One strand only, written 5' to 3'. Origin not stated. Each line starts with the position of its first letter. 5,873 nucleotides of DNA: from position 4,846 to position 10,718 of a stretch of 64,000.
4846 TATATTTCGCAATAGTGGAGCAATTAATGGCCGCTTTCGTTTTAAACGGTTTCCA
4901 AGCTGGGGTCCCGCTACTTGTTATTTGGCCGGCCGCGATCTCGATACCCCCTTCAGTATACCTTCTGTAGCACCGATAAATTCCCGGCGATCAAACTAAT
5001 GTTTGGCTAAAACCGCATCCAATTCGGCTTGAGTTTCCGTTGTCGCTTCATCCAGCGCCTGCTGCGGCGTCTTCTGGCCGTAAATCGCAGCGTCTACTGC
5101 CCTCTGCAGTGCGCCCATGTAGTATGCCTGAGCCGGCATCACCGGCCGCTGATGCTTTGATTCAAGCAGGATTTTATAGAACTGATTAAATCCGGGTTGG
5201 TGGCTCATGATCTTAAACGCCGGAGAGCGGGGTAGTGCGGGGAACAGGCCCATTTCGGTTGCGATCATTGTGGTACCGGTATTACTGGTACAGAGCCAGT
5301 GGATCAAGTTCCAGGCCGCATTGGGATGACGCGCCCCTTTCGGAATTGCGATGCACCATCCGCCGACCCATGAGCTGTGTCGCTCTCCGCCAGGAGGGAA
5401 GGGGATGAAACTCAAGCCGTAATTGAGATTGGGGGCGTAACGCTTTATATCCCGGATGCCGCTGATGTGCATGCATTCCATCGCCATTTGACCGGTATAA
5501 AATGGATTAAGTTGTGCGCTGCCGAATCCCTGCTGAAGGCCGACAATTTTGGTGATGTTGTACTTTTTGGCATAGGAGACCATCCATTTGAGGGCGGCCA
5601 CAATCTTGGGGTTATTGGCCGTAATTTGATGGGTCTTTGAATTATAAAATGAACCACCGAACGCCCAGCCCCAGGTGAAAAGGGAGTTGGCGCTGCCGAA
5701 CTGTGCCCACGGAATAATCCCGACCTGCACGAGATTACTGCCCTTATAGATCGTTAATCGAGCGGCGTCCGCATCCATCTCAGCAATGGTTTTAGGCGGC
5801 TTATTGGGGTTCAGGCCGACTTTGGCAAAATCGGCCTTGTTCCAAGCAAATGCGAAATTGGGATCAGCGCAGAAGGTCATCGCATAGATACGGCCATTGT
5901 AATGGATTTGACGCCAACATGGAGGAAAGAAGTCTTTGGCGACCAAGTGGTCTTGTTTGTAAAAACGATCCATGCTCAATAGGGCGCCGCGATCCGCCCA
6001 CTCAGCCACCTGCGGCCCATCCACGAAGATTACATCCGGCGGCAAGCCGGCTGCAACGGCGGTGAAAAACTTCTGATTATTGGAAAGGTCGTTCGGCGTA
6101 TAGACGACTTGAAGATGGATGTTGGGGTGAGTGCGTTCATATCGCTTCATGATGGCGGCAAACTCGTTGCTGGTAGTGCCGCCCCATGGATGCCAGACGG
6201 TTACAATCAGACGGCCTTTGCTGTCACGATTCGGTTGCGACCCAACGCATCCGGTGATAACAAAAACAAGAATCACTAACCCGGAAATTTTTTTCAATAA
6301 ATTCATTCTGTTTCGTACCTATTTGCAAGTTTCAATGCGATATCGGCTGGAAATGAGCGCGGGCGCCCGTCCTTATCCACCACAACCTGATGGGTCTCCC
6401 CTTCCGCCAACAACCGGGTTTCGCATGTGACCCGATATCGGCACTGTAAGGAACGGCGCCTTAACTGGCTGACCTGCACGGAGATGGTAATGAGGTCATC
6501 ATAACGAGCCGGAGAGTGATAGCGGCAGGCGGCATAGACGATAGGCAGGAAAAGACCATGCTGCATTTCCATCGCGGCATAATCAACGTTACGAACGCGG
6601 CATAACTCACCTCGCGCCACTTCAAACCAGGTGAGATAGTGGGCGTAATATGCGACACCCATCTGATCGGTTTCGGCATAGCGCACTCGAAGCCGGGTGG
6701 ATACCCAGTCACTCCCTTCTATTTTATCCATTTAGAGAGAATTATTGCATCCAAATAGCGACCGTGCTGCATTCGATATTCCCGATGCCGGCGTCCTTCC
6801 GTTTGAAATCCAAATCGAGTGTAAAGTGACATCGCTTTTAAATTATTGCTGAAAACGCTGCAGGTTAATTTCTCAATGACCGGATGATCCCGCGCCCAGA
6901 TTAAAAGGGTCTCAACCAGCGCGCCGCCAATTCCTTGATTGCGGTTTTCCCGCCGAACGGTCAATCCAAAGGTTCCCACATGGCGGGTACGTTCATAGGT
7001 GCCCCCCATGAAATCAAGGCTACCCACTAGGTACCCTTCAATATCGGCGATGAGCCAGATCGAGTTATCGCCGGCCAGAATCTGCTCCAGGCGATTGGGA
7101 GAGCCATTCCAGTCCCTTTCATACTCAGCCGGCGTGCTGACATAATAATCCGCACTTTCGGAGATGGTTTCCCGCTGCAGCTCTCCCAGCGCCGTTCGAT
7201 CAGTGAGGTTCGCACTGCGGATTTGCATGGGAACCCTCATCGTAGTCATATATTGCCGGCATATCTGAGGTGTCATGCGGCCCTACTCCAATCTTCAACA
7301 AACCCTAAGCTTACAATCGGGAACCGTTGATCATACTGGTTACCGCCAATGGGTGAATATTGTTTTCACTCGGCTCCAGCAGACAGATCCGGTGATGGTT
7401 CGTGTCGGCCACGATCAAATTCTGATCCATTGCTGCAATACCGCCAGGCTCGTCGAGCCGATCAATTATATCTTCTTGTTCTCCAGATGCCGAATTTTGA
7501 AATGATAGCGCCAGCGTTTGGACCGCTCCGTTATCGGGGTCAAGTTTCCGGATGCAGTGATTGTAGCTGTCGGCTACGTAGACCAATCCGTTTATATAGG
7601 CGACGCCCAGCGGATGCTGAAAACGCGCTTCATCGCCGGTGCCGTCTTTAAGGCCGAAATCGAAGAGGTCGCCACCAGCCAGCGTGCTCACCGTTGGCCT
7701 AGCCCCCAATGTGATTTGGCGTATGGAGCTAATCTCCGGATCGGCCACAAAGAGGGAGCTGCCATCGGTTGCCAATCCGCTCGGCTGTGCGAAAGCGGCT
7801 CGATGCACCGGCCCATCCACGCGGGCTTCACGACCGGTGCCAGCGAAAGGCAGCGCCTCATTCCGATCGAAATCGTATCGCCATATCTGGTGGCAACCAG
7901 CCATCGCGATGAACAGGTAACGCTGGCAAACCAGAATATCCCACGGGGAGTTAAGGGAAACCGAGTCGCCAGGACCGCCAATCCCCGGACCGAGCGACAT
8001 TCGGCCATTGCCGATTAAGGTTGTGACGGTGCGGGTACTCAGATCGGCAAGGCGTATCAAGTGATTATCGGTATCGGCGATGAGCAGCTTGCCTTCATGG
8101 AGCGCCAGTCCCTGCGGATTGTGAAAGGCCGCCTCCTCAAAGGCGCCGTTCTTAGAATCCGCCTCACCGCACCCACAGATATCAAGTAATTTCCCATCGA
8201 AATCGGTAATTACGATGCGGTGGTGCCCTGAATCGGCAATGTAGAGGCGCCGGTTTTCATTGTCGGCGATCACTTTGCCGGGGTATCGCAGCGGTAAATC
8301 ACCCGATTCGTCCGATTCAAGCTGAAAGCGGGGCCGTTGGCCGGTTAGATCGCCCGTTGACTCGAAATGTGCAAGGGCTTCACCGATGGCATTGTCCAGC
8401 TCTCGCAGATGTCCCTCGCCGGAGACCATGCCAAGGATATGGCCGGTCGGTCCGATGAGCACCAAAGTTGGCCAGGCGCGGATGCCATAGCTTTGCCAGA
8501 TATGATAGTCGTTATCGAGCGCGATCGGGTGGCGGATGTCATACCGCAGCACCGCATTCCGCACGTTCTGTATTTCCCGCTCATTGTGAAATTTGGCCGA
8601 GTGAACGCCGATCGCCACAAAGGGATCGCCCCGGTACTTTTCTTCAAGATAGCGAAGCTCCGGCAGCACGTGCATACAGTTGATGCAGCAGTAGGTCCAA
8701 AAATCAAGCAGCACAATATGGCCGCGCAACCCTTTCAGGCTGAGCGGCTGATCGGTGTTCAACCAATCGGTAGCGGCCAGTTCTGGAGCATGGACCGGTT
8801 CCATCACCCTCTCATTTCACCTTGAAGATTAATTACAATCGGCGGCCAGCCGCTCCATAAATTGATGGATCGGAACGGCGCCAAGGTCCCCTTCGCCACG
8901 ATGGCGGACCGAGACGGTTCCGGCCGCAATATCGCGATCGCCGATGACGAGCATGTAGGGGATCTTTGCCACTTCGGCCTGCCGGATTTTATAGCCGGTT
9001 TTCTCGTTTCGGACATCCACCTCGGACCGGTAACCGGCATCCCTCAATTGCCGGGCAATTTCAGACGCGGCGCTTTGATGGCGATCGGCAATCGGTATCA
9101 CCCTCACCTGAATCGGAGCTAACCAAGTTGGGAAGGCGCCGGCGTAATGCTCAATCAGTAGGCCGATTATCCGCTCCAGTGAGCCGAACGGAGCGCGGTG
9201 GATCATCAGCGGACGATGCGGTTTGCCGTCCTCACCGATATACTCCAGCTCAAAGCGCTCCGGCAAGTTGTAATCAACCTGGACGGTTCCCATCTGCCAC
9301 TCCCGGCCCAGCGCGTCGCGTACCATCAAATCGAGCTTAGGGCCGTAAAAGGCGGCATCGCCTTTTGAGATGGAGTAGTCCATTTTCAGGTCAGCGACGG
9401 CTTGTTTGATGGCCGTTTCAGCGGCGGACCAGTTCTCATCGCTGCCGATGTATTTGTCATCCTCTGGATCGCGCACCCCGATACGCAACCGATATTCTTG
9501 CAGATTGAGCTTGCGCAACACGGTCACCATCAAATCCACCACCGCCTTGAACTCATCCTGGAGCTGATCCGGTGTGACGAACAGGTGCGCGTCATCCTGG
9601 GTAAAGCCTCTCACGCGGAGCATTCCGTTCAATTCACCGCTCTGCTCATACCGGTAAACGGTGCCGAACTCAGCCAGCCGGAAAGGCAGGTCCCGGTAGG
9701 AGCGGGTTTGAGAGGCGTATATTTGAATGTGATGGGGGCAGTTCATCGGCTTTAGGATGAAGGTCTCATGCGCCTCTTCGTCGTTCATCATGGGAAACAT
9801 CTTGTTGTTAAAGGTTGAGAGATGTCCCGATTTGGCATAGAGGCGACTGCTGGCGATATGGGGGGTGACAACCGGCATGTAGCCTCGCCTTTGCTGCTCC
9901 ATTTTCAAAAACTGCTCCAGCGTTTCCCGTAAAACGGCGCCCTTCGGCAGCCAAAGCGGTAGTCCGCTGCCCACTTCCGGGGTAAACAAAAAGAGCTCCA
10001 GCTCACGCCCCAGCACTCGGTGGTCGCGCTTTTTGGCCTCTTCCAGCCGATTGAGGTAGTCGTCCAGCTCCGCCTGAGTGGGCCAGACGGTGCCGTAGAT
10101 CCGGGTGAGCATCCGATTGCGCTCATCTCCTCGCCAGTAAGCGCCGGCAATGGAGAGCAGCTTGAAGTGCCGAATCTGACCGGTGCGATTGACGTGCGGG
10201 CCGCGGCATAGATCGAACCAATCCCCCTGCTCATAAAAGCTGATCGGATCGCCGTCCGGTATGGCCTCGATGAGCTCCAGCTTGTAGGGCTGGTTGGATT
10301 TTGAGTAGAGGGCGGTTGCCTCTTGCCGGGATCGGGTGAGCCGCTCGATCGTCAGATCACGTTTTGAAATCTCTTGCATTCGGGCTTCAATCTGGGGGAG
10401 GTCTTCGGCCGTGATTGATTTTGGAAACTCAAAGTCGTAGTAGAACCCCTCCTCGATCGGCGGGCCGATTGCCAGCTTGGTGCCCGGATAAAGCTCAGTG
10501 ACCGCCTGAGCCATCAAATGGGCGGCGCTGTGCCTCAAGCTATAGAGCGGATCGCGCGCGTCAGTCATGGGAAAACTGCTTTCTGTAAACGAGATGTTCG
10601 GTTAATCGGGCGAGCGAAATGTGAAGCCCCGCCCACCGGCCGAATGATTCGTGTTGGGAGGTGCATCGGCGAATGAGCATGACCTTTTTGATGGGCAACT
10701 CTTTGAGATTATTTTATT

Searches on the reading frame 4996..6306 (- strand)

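Call 13: search_protein_families(library=pfam, proteins=[window:4996-6306:-], max_evalue=0.00001)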
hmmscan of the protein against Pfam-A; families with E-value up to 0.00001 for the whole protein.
window:4996-6306:- (436 aa): 2 families
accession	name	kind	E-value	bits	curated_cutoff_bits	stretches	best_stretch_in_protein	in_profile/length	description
PF13416.11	SBP_bac_8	-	4.4e-30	105.9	27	1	51-363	1-267/279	Bacterial extracellular solute-binding protein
PF01547.30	SBP_bac_1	-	1.1e-28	101.6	26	1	47-338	6-300/307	Bacterial extracellular solute-binding protein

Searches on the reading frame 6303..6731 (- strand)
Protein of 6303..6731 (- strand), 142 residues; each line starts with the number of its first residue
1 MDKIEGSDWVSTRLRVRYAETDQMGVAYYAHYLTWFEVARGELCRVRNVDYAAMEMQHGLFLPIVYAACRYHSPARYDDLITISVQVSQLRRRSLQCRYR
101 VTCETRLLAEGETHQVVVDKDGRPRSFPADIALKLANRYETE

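Call 77: search_protein_families(library=pfam, proteins=[window:6303-6731:-], max_evalue=0.00001)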
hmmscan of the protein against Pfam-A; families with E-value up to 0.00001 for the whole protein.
window:6303-6731:- (142 aa): 2 families
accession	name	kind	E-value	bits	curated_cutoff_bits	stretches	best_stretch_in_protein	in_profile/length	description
PF13279.12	4HBT_2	-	2.7e-15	57.3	25.5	1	16-134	1-121/122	Thioesterase-like superfamily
PF03061.28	4HBT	-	4.9e-13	49.6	20.6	1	24-108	1-77/79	Thioesterase superfamily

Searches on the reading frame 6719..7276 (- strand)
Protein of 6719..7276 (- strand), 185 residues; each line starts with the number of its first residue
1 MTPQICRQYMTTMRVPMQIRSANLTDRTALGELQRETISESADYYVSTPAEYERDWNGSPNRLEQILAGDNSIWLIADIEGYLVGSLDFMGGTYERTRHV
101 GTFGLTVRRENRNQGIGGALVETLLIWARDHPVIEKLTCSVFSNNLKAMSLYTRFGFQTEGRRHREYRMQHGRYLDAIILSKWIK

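Call 13: search_protein_families(library=pfam, proteins=[window:6719-7276:-], max_evalue=0.00001)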
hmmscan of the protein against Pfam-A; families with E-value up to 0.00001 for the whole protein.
window:6719-7276:- (185 aa): 4 families
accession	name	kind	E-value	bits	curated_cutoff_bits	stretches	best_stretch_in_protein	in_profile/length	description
PF00583.31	Acetyltransf_1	-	1.7e-13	51.3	20.7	1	53-157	13-116/116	Acetyltransferase (GNAT) family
PF13420.13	Acetyltransf_4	-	2.8e-11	44.1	24.3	1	61-178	39-154/155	Acetyltransferase (GNAT) domain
PF13508.13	Acetyltransf_7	-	6.9e-10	39.6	27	1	71-158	2-83/84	Acetyltransferase (GNAT) domain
PF13673.13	Acetyltransf_10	-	3.6e-06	27.4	23.6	1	64-165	23-115/128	Acetyltransferase (GNAT) domain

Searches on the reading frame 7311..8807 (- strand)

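Call 13: search_protein_families(library=pfam, proteins=[window:7311-8807:-], max_evalue=0.00001)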
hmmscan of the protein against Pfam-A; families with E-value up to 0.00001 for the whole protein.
window:7311-8807:- (498 aa): 4 families
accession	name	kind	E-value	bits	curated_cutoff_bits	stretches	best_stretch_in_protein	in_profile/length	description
PF01436.27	NHL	-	5.3e-27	92.9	20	1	396-421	1-27/28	NHL repeat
PF13905.12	Thioredoxin_8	-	1.9e-16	60.6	27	1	30-124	2-94/94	Thioredoxin-like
PF00578.27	AhpC-TSA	-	5.6e-09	36.4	26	1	7-124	5-121/124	AhpC/TSA family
PF08534.16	Redoxin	-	2.1e-07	31.3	26.6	1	7-130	6-134/148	Redoxin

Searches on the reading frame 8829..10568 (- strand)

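Call 13: search_protein_families(library=pfam, proteins=[window:8829-10568:-], max_evalue=0.00001)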
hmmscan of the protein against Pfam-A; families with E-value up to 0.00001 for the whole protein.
window:8829-10568:- (579 aa): 3 families
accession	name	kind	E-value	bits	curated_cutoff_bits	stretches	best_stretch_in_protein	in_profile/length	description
PF00587.30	tRNA-synt_2b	-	4.7e-47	160.8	29.3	1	263-475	5-179/179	tRNA synthetase class II core domain (G, H, P, S and T)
PF03129.25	HGTP_anticodon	-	1e-23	83.7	21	1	487-575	1-92/94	Anticodon binding domain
PF07973.19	tRNA_SAD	-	9.6e-17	61.1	24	1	109-158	1-44/44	Threonyl and Alanyl tRNA synthetase second additional domain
